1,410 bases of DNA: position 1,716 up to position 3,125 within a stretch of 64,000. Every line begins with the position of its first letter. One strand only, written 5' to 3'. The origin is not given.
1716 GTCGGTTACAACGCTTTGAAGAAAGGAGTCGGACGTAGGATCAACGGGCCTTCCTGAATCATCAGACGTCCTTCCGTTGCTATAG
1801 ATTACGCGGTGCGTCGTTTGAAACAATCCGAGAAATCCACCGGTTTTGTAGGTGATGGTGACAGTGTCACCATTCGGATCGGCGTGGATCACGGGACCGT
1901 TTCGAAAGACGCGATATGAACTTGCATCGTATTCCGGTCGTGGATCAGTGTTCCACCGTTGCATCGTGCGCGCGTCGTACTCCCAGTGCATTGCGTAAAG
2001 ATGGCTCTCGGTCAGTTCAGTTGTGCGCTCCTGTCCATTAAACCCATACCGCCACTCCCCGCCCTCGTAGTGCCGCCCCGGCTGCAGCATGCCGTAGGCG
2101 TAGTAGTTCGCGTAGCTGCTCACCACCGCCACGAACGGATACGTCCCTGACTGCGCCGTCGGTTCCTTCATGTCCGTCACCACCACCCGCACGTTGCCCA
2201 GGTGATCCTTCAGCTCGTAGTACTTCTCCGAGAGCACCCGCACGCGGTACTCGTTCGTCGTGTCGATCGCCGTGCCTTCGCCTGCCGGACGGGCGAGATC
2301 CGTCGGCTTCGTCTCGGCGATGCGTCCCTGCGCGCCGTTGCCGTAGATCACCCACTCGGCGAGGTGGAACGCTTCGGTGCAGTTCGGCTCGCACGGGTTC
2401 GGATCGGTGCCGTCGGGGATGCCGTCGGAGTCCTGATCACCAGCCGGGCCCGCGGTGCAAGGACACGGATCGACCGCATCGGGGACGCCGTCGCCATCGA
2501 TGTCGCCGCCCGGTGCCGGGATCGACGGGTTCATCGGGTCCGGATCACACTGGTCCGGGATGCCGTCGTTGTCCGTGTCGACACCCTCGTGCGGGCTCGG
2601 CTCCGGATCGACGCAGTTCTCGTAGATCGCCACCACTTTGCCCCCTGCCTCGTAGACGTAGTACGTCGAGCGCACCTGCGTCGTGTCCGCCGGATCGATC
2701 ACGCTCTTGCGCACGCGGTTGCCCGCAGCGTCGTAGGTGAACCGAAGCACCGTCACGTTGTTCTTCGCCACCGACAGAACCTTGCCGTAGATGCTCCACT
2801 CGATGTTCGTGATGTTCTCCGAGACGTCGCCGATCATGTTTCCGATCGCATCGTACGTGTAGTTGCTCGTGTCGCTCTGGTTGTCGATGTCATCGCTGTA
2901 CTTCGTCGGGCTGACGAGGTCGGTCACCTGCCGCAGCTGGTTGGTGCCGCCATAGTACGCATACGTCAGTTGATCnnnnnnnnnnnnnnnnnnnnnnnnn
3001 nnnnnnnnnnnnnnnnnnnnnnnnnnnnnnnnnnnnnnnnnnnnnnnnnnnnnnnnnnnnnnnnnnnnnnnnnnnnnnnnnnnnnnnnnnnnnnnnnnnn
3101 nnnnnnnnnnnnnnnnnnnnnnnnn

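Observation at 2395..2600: Thrombospondin type-3 calcium-binding repeats embedded inside the conserved Rhs C-terminal shell region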

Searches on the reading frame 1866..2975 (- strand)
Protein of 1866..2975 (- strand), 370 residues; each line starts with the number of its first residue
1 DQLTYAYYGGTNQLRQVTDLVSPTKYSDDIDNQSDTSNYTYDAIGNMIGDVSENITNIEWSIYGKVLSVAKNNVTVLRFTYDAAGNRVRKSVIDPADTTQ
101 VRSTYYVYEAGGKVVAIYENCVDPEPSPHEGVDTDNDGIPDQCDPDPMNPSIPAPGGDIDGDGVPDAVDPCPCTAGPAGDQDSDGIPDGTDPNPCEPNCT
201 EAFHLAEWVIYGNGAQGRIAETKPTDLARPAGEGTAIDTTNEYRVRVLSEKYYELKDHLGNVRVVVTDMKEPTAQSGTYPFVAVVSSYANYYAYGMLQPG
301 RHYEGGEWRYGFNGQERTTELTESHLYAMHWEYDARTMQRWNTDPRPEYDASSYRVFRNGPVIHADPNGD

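Call 9: find_homologous_proteins(query=window:1866-2975:-, max_evalue=0.00001)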
Query seq(370 aa) (370 aa): 165 proteins with E <= 0.00001 among 1833 candidates; the best 120 are listed.
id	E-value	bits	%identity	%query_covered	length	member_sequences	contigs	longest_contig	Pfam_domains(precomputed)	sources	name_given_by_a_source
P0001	3.3e-178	611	86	84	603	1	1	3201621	-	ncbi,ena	-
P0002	2.6e-144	499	94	62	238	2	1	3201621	-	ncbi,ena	-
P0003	1.0e-128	448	58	93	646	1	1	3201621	-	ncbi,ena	-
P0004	5.4e-105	370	61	76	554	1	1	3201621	-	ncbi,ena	-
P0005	1.9e-79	286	85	42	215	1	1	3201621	-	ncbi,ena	-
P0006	9.8e-78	280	49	76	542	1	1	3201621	PF02412.24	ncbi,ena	-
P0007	7.9e-77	277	77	44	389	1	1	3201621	-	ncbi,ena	-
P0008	6.6e-52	195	41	44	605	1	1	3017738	-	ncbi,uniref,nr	ncbi:RHS repeat domain-containing protein [Filimonas effusa]|uniref:RHS repeat-associated core domai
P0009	5.0e-44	169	54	32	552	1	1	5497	-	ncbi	ncbi:MAG TPA: RHS repeat-associated core domain-containing protein, partial [Candidatus Brocadiaceae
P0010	8.3e-43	165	49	34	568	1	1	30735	-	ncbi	-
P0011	4.6e-42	163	36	46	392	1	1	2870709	-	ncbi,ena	-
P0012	1.0e-41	161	45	32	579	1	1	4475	-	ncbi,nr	ncbi:MAG TPA: hypothetical protein VKQ52_00070, partial [Puia sp.]|nr:hypothetical protein [Puia sp.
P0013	1.1e-41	161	42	44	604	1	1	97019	PF26363.2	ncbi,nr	ncbi:MAG: hypothetical protein IPM69_17065 [Ignavibacteria bacterium]|nr:hypothetical protein [Ignav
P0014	3.7e-41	160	47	33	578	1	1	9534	-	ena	-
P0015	8.5e-41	158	29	100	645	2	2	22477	-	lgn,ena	-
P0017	1.5e-39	154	38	90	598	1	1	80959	PF01520.24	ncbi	-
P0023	1.6e-37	148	51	43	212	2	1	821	-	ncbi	-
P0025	1.8e-36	144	33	92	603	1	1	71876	PF14891.13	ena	-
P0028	1.2e-35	141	36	82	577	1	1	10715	PF02412.24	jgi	jgi:RHS repeat-associated protein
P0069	4.0e-23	100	34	60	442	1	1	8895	-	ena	-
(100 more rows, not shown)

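Call 16: find_encoding_contigs(protein=P0006, flank=10000, max_places=3)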
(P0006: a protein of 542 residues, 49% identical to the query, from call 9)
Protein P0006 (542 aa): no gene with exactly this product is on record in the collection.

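Call 17: list_cluster_members(proteins=[P0006, P0001, P0028, P0017, P0025, P0069, P0023])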
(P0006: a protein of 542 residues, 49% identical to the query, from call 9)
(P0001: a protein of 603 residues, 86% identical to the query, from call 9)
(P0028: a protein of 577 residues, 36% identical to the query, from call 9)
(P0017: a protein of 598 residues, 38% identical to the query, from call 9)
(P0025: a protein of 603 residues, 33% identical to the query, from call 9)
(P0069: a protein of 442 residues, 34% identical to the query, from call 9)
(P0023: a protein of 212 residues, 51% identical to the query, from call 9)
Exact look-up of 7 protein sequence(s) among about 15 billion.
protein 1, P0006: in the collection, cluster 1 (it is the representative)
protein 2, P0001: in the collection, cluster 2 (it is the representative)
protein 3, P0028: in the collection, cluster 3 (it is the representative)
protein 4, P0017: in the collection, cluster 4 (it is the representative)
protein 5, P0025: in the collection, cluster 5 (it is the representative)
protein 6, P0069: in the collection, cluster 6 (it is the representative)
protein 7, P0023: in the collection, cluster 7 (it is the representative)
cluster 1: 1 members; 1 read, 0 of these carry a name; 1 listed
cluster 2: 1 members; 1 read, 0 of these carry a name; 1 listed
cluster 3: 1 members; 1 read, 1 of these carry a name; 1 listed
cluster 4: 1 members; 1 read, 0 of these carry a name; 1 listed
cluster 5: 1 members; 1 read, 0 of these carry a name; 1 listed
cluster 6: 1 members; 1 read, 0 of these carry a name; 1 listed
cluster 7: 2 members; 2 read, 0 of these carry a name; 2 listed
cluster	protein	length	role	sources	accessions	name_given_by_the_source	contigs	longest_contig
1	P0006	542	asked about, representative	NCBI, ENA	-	-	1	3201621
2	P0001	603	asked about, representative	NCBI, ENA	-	-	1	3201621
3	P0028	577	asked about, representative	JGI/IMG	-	RHS repeat-associated protein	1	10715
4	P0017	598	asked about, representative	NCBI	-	-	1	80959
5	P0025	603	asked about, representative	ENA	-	-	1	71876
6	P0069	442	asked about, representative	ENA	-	-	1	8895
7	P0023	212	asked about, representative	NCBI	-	-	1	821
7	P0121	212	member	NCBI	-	-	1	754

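Call 87: search_protein_families(library=ncbifam, proteins=[window:1866-2975:-], max_evalue=0.01)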
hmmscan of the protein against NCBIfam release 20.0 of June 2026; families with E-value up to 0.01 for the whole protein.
window:1866-2975:- (370 aa): 2 families
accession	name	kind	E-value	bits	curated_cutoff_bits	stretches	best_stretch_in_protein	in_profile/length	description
TIGR03696.1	Rhs_assc_core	domain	0.00028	21.3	32.5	1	291-369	1-75/76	RHS repeat-associated core domain-containing protein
TIGR01643.1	YD_repeat_2x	repeat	0.0014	19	15.8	0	73-90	14-31/42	YD repeat-containing protein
